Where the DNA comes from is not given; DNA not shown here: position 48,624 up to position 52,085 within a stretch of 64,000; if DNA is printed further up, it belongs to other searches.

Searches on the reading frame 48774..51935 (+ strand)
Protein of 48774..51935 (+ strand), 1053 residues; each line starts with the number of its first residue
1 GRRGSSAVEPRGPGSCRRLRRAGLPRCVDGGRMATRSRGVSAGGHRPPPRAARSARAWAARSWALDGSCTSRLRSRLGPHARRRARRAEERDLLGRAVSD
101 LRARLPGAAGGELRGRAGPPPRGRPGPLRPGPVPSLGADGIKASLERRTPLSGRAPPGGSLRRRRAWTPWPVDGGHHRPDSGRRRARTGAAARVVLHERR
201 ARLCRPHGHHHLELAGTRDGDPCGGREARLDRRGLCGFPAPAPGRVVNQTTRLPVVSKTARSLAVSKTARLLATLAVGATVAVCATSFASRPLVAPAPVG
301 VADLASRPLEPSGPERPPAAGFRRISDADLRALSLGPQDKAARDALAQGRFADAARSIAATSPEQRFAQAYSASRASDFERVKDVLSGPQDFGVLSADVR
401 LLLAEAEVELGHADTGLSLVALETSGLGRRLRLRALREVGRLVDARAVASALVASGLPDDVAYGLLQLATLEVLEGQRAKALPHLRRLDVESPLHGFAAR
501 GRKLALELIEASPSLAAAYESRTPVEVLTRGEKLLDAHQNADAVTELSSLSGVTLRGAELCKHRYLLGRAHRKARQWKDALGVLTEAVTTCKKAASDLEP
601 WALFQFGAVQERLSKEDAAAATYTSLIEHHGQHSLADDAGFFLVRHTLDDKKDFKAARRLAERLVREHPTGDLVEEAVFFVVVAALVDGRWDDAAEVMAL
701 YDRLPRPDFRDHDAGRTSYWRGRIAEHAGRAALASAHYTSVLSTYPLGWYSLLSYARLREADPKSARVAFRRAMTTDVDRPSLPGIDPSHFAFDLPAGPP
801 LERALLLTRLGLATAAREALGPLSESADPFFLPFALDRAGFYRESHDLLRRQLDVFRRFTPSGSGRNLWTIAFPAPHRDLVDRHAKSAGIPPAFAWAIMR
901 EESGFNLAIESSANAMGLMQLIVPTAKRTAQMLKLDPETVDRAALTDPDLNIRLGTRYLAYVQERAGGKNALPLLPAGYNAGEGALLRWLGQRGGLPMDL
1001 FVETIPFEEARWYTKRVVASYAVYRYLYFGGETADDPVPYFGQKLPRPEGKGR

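Call 44: search_protein_families(library=pfam, proteins=[window:48774-51935:+], max_evalue=0.0001)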
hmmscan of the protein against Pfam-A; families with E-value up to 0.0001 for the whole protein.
window:48774-51935:+ (1053 aa): 2 families
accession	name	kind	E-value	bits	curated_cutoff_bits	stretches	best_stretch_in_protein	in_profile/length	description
PF01464.25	SLT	-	1.3e-22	80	21.3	1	881-996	3-111/117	Transglycosylase SLT domain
PF13174.12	TPR_6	-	2.1e-07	31.5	26.3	0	602-630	2-30/33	Tetratricopeptide repeat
